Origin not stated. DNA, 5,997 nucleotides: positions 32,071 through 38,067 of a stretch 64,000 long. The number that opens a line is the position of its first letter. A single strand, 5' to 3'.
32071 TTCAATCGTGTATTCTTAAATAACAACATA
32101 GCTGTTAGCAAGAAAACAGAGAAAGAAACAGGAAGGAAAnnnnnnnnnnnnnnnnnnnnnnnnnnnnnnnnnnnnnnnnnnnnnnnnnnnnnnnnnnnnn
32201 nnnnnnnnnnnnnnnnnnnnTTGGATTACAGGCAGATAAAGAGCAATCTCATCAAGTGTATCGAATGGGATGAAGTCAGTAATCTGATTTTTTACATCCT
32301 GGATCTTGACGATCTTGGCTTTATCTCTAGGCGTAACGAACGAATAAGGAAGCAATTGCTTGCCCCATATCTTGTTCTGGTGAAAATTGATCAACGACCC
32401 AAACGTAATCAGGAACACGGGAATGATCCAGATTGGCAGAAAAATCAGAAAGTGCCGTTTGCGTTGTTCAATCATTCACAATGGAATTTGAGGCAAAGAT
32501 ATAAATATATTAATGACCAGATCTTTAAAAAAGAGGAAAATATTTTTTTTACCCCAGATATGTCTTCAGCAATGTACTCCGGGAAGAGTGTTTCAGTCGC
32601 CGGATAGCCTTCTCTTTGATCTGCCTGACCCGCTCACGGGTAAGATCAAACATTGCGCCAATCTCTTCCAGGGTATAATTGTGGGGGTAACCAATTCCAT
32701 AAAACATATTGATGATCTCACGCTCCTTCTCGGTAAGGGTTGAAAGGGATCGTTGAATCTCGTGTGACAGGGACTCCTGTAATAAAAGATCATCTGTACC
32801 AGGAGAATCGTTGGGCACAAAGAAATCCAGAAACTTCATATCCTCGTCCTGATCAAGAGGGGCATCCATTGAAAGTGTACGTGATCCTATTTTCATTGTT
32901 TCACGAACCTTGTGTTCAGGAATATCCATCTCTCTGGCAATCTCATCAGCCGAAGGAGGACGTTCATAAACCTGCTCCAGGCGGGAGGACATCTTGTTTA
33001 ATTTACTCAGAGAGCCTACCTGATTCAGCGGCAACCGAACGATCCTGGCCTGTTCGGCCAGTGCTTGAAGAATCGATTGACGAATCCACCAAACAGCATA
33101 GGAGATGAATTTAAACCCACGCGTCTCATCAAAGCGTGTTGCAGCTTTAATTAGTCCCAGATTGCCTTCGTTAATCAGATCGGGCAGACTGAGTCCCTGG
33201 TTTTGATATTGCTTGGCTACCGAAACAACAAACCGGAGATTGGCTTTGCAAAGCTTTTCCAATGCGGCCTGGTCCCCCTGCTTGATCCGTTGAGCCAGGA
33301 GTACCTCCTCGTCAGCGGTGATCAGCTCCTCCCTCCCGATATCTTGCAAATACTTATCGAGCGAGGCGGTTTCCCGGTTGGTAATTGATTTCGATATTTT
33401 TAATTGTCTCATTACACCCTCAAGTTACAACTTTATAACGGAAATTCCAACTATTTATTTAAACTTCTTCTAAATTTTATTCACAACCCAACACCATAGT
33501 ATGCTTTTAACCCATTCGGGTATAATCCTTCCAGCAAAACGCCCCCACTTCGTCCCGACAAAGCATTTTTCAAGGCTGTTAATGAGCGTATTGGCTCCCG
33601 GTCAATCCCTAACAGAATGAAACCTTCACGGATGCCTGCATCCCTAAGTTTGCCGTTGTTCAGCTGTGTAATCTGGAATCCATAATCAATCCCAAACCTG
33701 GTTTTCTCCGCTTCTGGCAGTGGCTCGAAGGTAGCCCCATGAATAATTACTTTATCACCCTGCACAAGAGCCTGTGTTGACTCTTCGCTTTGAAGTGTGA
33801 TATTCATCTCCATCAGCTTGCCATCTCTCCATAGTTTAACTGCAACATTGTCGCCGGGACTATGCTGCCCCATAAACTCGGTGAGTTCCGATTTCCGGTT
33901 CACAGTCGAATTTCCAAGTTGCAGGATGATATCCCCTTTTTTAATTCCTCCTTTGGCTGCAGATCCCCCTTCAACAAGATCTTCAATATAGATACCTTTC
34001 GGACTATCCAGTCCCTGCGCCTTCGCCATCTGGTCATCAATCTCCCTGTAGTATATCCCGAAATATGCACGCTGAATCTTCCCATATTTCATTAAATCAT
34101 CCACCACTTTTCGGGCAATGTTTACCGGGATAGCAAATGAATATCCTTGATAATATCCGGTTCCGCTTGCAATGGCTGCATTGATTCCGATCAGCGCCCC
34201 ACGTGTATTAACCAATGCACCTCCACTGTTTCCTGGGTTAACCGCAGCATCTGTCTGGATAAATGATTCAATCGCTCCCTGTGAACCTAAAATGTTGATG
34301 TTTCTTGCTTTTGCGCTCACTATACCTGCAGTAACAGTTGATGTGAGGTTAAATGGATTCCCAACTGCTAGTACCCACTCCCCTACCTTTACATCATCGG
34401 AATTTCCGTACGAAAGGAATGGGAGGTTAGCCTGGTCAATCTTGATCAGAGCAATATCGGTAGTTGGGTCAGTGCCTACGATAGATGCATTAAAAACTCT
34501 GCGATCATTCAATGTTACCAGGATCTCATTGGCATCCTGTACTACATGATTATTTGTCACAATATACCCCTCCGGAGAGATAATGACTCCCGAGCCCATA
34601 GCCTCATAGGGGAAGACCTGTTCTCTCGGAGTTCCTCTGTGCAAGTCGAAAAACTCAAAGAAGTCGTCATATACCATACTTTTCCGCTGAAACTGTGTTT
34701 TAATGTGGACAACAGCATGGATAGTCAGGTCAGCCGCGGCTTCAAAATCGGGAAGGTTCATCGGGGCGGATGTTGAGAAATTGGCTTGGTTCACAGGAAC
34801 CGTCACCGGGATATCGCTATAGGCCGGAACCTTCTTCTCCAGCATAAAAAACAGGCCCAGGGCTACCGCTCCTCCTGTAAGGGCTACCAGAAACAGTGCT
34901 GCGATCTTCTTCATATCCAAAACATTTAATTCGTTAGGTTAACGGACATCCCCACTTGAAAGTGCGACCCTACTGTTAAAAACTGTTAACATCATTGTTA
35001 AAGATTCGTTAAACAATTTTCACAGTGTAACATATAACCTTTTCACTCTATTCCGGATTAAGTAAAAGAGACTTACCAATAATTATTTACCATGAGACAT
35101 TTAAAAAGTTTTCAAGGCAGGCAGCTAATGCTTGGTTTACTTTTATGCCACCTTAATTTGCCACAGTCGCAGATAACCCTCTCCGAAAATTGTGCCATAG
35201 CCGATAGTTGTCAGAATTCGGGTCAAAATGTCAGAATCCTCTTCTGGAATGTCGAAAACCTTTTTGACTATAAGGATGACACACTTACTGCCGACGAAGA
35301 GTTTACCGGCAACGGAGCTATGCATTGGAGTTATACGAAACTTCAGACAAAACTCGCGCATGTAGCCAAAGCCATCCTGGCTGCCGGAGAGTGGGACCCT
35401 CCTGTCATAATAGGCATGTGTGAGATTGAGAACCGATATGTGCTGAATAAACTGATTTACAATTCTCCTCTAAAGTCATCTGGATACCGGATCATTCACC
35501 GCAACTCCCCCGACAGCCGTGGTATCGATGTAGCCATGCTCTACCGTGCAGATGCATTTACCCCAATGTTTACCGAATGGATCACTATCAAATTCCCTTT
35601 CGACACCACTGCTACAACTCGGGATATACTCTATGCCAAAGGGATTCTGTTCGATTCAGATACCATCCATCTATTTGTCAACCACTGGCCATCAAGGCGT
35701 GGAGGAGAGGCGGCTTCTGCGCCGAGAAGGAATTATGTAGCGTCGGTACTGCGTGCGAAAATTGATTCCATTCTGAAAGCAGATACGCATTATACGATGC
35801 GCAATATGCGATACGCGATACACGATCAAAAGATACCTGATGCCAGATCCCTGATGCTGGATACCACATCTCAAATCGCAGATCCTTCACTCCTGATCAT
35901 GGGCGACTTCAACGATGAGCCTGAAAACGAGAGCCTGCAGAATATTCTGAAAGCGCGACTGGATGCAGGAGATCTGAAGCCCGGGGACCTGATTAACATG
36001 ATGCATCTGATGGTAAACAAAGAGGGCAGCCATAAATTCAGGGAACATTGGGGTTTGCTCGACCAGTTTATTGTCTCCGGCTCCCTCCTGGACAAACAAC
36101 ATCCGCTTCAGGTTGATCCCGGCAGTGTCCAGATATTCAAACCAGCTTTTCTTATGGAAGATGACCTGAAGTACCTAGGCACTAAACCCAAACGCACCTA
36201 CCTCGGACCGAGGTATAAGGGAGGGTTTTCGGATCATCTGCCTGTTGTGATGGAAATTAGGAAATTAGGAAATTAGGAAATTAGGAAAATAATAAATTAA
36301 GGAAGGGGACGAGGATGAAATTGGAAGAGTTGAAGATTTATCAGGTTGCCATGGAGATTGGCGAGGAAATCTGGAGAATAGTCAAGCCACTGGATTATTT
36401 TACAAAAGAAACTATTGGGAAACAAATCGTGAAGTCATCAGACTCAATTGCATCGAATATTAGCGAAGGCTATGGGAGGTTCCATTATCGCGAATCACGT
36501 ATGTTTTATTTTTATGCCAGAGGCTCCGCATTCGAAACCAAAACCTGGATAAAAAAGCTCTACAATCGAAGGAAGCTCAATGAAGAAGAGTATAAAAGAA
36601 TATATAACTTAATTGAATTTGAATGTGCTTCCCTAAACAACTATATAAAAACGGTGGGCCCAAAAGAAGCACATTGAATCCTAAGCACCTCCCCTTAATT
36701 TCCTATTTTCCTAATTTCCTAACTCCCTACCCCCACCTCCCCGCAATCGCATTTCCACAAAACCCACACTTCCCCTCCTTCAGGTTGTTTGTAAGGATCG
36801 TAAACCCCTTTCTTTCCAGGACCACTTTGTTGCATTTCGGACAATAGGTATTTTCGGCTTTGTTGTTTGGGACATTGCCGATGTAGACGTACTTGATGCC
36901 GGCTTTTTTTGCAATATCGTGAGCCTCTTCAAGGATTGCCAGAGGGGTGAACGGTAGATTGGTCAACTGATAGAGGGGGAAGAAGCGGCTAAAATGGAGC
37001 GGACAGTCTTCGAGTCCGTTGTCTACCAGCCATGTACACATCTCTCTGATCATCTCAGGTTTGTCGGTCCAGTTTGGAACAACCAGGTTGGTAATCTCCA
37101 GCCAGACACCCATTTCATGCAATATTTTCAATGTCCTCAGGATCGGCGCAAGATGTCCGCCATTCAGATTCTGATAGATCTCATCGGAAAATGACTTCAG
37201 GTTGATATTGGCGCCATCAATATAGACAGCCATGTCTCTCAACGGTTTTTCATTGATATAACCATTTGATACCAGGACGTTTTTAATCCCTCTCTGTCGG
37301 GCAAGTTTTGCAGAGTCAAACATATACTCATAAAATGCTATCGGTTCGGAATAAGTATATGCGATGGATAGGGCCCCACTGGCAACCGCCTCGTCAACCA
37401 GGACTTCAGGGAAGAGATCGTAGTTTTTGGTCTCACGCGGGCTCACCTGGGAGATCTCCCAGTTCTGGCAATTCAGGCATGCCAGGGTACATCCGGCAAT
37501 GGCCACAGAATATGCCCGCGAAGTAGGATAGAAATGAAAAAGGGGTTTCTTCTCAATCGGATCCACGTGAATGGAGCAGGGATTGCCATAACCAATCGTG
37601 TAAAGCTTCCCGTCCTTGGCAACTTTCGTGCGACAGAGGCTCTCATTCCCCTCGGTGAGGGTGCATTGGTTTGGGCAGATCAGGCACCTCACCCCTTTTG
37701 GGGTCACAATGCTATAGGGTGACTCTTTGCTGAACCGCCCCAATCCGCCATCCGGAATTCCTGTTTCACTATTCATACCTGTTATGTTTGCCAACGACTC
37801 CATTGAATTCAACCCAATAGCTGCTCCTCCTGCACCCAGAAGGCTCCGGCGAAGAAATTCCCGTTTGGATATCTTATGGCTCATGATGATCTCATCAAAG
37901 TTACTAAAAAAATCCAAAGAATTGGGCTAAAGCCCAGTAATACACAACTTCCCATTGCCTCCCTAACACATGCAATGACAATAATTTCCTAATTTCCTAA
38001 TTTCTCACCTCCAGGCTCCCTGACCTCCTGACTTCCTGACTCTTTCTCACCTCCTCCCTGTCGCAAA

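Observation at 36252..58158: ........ octamer family: six loci, each reading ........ on the sense strand just after a stop codon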

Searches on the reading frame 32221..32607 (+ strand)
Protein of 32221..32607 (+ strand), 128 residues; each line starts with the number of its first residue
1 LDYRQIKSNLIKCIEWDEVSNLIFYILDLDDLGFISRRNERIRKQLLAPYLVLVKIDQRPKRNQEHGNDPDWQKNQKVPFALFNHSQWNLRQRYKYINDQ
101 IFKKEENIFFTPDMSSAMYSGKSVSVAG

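Call 60: search_protein_families(library=pfam, proteins=[window:32221-32607:+], max_evalue=0.01)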
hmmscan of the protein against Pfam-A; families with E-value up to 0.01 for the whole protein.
window:32221-32607:+ (128 aa): 1 family
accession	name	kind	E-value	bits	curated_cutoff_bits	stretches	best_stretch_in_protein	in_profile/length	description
PF23181.1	bHLH_INO4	-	0.0037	17.8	27.5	1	19-48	43-72/76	INO4 bHLH domain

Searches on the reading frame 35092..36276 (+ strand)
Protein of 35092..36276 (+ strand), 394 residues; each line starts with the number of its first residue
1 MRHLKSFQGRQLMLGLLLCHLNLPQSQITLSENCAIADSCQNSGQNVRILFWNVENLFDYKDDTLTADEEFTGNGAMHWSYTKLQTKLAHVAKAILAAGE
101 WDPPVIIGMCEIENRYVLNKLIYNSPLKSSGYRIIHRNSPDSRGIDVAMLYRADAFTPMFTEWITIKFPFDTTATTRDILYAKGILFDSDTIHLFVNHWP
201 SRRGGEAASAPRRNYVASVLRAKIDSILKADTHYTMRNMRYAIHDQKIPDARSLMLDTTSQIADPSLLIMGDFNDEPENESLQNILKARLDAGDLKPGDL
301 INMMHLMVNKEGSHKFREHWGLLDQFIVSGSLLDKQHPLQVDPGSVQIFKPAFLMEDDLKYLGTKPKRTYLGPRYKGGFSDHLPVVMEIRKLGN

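Call 15: search_protein_families(library=pfam, proteins=[window:35092-36276:+])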
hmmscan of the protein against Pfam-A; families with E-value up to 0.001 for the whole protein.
window:35092-36276:+ (394 aa): 2 families
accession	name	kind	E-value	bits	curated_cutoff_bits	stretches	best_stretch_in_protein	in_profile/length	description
PF19580.5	Exo_endo_phos_3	-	2.1e-90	303.4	27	2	49-233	2-185/311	Endonuclease/Exonuclease/phosphatase family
PF03372.29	Exo_endo_phos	-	8.3e-07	29.4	24.5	1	85-382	16-225/225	Endonuclease/Exonuclease/phosphatase family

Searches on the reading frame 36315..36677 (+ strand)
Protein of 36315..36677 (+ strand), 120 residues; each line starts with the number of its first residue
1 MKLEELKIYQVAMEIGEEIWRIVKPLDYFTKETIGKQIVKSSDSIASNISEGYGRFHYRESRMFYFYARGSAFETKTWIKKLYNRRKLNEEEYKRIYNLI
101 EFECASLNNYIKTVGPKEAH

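Call 15: search_protein_families(library=pfam, proteins=[window:36315-36677:+])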
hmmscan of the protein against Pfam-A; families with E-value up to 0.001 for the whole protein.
window:36315-36677:+ (120 aa): 1 family
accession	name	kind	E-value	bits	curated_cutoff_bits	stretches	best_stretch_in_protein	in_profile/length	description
PF05635.17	23S_rRNA_IVP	-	2.8e-24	85.8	33.8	1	4-102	1-99/106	23S rRNA-intervening sequence protein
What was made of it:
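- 36315..36677 (+): 23S_rRNA_IVP / TIGR02436 four-helix-bundle gene (120 aa), bracketed by the two inverted arrays. Pfam E=2.8e-24 (call 15).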

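Call 31: find_encoding_contigs(protein=window:36315-36677:+, flank=10000, max_places=10)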
Protein window:36315-36677:+ (120 aa): 5 contigs read that carry it; 3 places shown.
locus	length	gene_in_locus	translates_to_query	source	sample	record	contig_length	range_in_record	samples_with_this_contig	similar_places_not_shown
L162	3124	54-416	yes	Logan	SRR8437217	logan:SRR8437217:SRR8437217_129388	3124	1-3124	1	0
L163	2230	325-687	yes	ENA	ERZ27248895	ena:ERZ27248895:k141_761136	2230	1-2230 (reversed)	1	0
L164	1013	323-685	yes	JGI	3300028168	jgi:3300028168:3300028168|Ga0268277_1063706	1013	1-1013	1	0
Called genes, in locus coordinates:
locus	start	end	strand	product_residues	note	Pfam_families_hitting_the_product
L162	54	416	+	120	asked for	PF05635:23S_rRNA_IVP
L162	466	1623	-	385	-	PF04055:Radical_SAM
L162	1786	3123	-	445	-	?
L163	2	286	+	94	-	?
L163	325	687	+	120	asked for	PF05635:23S_rRNA_IVP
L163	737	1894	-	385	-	PF04055:Radical_SAM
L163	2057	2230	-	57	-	?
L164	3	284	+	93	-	?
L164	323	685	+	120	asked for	PF05635:23S_rRNA_IVP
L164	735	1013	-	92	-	?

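Call 69: search_protein_families(library=ncbifam, proteins=[window:36315-36677:+], max_evalue=0.01)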
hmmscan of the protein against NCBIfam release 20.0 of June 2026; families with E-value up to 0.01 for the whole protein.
window:36315-36677:+ (120 aa): 3 families
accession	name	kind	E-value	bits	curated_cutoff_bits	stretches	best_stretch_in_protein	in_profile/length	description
TIGR02436.1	TIGR02436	subfamily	1.4e-24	86.4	24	1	8-114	1-108/109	four helix bundle protein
NF008912.0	PRK12275.1-6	subfamily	1.2e-10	41.5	124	1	1-81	1-78/117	hypothetical protein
NF008911.0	PRK12275.1-2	subfamily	3.4e-09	37.2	137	1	4-79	5-80/118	hypothetical protein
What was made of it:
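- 36315..36677 (+): NCBIfam TIGR02436 E=1.4e-24 (call 69).
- On rRNA-type intervening sequence (IVS) element: PF05635 E=2.8e-24 and TIGR02436 E=1.4e-24 (calls 15, 69).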

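Call 72: find_related_loci(query=A1, collection=viral_contigs, flank=1500)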
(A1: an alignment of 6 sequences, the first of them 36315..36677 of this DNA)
Query A1 (120 aa) in viral_contigs; peptide patterns used: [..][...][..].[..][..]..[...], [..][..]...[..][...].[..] (x = any residue, [..] = any of these).
41 stretches matched a pattern; 10 encode a relative of the query (tblastn E <= 1e-3); 10 distinct loci.
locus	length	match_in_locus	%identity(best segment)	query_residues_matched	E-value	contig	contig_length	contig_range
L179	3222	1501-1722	38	1-74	9e-11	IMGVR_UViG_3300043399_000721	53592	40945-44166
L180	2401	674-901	36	4-79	8e-11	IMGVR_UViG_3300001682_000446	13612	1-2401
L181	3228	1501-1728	36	5-80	5e-10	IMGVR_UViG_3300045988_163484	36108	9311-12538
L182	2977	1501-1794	31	4-101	3e-9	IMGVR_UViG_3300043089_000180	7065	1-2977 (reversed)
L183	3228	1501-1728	33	5-80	1e-8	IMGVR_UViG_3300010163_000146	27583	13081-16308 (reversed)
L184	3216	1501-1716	33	8-79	8e-7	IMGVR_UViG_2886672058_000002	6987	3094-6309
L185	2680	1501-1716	32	3-74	3e-6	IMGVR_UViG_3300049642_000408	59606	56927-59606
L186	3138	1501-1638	43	34-79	4e-6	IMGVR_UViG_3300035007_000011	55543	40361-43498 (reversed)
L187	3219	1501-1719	27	5-77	1e-5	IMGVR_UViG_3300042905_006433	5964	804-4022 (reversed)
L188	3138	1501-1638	41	34-79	1e-5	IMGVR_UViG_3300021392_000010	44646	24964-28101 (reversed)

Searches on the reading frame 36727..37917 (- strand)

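Call 15: search_protein_families(library=pfam, proteins=[window:36727-37917:-])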
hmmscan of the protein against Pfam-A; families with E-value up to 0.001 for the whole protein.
window:36727-37917:- (396 aa): 1 family
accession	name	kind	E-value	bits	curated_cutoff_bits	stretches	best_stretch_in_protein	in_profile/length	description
PF04055.27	Radical_SAM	-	1.1e-16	61.8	29.5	1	140-290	4-162/166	Radical SAM superfamily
